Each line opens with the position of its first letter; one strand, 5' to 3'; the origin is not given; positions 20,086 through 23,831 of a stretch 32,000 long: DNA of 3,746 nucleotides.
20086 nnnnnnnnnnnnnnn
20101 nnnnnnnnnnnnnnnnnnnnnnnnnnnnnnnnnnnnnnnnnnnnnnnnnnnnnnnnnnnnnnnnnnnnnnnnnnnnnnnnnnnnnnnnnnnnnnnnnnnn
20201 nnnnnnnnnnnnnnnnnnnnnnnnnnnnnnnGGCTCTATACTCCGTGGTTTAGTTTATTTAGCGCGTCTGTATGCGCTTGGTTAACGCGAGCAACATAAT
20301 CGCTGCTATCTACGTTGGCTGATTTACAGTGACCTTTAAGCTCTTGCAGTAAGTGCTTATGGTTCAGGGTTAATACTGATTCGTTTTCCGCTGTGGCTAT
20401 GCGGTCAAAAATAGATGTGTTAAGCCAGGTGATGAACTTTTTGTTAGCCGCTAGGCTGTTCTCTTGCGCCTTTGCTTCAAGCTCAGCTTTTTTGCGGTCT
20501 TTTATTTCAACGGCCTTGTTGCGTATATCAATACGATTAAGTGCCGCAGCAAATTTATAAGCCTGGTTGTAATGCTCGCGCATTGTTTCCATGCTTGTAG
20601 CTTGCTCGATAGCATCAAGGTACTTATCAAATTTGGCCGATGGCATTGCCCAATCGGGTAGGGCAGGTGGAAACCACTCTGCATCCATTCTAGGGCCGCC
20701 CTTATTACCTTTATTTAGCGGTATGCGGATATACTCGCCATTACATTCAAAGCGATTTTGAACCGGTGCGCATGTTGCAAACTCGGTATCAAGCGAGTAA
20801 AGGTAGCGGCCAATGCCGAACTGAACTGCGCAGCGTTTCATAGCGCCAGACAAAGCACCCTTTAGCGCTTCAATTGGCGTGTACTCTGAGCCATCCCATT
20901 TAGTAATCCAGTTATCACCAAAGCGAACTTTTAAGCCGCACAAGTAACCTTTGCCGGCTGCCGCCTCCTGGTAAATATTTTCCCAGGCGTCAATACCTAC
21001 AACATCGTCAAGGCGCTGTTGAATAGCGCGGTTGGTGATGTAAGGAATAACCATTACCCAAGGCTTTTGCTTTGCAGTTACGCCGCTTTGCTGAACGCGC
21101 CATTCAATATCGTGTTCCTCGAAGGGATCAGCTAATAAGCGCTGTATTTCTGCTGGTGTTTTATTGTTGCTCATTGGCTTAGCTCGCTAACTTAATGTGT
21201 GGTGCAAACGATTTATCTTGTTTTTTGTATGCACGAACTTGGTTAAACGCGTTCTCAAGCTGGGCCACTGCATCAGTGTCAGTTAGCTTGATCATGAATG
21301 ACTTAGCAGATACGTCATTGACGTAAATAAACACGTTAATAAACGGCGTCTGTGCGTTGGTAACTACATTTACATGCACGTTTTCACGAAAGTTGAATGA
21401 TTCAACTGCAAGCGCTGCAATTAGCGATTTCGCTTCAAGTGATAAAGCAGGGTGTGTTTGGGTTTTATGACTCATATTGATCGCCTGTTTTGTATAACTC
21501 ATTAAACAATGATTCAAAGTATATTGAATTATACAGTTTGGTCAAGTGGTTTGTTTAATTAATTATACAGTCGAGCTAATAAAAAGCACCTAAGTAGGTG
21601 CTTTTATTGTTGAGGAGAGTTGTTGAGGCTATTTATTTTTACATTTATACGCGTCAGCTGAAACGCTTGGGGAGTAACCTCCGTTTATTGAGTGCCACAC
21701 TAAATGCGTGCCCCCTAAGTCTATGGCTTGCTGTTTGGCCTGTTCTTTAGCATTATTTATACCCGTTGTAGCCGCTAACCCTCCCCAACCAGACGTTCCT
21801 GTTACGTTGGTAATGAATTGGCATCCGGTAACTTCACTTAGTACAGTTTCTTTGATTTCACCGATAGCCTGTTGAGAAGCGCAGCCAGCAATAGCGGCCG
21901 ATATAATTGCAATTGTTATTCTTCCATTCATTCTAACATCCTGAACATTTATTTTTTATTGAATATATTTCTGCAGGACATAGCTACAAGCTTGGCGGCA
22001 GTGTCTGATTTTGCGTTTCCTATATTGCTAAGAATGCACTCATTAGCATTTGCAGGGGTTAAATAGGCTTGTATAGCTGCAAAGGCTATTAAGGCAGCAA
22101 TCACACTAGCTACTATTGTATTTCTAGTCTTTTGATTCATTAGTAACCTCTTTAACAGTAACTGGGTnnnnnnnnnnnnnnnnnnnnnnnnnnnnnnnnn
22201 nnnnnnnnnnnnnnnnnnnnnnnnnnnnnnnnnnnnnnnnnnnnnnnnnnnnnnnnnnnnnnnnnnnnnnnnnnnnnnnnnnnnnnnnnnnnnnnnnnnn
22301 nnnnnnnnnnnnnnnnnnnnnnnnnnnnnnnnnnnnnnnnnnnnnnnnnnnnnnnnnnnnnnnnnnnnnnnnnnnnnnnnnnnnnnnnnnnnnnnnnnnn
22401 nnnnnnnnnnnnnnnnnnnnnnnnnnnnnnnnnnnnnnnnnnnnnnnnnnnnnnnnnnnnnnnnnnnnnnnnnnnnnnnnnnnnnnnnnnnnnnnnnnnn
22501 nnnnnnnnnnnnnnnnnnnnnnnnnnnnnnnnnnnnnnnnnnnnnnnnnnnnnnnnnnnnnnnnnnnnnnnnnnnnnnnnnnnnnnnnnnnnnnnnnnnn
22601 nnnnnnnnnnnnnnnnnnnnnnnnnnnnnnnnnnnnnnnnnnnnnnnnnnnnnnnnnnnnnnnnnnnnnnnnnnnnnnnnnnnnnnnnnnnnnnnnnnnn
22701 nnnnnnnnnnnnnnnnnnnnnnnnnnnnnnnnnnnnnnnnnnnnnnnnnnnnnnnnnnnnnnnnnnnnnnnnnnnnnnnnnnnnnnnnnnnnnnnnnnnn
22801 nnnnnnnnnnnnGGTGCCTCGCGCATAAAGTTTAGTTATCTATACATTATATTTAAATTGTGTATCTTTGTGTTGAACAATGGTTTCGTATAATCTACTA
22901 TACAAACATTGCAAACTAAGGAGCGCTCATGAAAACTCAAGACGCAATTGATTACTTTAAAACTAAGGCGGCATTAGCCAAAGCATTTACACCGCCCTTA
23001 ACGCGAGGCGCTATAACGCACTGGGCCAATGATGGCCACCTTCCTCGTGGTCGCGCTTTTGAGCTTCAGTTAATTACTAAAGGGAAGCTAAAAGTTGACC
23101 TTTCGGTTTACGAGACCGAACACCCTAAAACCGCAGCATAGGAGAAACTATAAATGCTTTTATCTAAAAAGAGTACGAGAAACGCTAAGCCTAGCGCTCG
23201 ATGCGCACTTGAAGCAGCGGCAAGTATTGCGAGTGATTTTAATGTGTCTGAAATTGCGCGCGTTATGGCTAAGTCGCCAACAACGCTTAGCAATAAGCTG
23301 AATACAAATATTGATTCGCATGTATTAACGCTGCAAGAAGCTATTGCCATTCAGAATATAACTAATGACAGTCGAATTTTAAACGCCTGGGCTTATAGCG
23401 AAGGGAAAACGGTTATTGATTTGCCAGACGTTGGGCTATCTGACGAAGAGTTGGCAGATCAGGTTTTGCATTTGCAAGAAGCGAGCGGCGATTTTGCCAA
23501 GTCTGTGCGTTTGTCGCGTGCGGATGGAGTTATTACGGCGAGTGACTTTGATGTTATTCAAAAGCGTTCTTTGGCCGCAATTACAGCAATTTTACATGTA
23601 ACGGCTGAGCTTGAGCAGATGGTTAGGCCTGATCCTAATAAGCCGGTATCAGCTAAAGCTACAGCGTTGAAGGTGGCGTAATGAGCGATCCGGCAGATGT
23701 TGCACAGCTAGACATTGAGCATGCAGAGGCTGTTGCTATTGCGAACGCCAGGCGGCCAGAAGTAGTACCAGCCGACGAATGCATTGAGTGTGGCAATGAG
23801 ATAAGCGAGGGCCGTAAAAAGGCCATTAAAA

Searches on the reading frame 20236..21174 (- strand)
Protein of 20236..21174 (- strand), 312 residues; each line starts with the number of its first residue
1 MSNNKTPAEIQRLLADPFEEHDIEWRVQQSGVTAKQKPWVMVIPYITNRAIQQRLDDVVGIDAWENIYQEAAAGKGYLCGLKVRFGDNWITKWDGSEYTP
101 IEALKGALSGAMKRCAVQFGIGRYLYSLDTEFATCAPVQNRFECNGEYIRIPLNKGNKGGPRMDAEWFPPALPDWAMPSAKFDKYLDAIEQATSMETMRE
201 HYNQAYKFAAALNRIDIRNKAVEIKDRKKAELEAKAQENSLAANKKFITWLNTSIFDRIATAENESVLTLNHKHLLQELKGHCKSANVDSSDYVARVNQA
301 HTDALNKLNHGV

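Call 19: search_protein_families(library=pfam, proteins=[window:20236-21174:-], max_evalue=0.01)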
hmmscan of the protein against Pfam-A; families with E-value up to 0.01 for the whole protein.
window:20236-21174:- (312 aa): 1 family
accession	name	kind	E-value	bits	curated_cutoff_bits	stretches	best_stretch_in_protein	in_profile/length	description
PF04098.21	Rad52_Rad22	-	1.3e-19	71.1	20.3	1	8-133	3-142/153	Rad52/22 family double-strand break repair protein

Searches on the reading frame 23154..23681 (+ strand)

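Call 19: search_protein_families(library=pfam, proteins=[window:23154-23681:+], max_evalue=0.01)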
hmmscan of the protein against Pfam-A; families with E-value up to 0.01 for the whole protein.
window:23154-23681:+ (175 aa): 1 family
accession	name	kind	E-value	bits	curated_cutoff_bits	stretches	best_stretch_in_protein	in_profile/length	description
PF06892.16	Phage_CP76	-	2.5e-26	92.8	26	1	20-156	4-146/146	Phage regulatory protein CII (CP76)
